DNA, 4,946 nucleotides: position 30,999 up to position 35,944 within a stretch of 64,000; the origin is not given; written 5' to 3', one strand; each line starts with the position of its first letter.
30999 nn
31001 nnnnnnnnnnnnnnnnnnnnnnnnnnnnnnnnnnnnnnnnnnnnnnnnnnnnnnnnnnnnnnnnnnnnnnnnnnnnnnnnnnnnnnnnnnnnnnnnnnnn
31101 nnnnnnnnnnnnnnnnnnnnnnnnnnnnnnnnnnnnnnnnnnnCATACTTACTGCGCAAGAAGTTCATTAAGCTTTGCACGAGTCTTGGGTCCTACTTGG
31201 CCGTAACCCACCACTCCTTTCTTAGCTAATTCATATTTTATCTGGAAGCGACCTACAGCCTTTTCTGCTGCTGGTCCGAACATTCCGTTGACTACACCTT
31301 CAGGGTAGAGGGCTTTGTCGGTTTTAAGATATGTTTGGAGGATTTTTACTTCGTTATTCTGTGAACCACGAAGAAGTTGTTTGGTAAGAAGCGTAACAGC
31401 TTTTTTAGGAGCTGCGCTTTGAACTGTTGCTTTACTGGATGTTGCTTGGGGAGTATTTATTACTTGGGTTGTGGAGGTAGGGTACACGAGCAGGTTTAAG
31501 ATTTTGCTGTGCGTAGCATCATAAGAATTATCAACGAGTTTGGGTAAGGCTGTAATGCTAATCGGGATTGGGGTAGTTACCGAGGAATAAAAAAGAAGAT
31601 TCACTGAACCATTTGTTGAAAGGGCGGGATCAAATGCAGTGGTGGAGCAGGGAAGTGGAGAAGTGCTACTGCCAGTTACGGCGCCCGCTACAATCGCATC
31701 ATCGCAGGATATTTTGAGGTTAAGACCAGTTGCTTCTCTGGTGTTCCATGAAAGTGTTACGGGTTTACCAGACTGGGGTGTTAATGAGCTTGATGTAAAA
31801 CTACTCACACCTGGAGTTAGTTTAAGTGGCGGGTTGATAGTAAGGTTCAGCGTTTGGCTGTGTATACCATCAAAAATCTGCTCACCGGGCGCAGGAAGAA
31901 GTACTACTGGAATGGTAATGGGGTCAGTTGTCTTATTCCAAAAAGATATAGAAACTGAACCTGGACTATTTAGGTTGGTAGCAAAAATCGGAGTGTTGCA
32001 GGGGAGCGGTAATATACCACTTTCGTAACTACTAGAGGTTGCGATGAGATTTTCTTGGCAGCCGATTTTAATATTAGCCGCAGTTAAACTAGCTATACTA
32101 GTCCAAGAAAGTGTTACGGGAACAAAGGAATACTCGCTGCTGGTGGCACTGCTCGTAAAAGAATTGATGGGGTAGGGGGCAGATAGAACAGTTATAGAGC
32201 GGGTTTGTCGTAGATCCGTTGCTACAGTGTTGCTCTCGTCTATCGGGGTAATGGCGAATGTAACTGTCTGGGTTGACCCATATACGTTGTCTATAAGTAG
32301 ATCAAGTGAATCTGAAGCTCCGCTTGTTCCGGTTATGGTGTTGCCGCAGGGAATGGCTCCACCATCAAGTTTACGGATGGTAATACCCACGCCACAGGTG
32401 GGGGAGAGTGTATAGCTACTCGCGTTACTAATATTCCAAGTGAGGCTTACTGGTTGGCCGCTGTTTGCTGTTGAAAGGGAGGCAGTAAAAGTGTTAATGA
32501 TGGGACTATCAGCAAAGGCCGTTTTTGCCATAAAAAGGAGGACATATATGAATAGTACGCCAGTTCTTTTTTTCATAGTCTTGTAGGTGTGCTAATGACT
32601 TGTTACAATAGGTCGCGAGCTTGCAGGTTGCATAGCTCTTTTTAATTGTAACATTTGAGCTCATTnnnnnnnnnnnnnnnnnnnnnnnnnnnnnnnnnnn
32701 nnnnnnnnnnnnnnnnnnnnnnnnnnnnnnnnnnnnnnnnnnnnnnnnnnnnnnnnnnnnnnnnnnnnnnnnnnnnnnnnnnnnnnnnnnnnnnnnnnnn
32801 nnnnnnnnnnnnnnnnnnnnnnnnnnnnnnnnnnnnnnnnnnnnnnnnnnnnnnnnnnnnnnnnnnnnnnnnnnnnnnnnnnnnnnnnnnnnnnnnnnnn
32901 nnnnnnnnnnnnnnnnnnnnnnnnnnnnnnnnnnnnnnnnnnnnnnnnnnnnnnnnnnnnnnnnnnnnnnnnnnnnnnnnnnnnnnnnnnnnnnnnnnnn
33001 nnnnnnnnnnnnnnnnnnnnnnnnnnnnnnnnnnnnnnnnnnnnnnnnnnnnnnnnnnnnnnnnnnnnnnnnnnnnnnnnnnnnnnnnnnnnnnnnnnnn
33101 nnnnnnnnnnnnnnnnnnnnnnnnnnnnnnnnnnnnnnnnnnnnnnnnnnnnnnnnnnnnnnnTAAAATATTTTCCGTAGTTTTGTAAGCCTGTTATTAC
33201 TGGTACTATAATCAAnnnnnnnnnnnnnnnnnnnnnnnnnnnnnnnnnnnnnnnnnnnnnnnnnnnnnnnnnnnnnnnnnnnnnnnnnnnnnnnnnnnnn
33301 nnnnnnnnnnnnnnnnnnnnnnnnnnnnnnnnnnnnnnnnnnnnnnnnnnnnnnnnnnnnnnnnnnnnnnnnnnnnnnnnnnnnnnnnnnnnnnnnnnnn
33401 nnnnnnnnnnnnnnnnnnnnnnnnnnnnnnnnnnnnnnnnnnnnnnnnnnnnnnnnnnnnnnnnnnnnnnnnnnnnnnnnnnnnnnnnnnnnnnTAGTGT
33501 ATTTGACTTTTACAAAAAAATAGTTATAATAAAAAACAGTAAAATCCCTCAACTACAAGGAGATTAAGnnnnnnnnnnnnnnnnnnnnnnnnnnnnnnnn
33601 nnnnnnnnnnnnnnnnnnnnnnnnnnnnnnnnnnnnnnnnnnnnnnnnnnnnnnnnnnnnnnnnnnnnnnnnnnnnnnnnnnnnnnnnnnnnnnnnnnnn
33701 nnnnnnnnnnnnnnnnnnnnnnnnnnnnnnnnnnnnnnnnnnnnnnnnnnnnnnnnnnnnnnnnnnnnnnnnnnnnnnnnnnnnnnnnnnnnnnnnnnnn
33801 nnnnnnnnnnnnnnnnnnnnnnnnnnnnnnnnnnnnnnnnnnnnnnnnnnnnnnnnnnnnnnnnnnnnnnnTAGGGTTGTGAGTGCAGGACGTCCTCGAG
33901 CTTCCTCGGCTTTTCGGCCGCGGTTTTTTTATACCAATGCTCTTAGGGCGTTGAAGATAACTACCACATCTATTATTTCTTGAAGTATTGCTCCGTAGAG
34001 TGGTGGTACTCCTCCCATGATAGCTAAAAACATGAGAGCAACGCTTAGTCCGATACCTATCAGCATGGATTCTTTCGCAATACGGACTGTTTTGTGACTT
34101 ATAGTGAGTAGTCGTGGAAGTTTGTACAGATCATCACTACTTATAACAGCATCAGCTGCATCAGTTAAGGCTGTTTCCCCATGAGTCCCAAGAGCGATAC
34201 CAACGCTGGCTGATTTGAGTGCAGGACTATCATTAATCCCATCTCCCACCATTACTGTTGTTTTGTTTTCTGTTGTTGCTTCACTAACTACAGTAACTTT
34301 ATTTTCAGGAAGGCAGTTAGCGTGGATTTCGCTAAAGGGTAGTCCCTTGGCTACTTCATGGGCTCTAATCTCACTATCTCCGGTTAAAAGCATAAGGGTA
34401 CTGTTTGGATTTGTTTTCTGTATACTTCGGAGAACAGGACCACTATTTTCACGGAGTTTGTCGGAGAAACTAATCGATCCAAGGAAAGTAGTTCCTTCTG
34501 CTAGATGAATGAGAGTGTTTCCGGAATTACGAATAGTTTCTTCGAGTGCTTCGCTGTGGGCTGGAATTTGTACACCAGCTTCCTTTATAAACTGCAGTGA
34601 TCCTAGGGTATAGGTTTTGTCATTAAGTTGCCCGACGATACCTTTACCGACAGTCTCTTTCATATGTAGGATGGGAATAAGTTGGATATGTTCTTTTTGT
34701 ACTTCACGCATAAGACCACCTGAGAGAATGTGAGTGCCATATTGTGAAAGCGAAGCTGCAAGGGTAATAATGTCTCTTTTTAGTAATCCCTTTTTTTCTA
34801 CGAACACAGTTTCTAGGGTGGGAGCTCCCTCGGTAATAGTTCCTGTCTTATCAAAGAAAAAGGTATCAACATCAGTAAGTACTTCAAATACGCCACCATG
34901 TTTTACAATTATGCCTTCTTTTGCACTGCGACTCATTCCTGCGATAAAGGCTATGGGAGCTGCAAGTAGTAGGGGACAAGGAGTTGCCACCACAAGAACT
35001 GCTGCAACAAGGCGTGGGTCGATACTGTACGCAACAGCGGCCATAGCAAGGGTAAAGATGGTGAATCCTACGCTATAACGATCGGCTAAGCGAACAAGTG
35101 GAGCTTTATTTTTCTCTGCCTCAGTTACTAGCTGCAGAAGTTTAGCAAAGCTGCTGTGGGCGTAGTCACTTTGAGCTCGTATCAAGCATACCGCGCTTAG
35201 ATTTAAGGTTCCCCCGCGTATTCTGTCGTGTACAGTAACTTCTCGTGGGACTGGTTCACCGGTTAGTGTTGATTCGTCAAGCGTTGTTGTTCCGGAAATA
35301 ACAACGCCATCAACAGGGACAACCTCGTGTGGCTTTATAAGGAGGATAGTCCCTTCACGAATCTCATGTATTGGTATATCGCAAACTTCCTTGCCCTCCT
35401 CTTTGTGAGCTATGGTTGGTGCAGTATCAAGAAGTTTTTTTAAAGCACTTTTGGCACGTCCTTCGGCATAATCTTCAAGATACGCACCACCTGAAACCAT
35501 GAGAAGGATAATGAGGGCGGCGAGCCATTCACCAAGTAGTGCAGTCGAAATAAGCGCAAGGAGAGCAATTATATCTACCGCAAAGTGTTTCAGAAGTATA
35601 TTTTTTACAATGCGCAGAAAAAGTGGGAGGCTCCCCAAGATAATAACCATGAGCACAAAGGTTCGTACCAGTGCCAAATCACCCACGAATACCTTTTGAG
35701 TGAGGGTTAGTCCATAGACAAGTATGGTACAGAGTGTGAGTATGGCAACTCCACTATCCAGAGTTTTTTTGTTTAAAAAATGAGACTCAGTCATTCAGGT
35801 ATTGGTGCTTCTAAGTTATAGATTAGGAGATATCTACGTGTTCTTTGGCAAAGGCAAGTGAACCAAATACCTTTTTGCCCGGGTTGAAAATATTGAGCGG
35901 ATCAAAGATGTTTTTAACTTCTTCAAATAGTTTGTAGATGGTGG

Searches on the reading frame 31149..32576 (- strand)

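Call 72: search_protein_families(library=pfam, proteins=[window:31149-32576:-], max_evalue=0.00001)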
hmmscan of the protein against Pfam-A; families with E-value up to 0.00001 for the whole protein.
window:31149-32576:- (475 aa): 1 family
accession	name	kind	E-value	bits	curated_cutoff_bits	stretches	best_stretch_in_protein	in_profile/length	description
PF01471.23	PG_binding_1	-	5e-06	27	23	0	407-457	2-50/57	Putative peptidoglycan binding domain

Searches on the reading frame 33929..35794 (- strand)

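Call 72: search_protein_families(library=pfam, proteins=[window:33929-35794:-], max_evalue=0.00001)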
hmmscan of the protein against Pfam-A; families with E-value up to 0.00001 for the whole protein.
window:33929-35794:- (621 aa): 2 families
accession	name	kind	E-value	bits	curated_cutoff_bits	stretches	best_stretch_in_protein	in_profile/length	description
PF00122.25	E1-E2_ATPase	-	2.3e-37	128.7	28.1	1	125-292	3-180/181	E1-E2 ATPase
PF00702.32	Hydrolase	-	2.2e-16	61.3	26.4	1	309-529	1-190/191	haloacid dehalogenase-like hydrolase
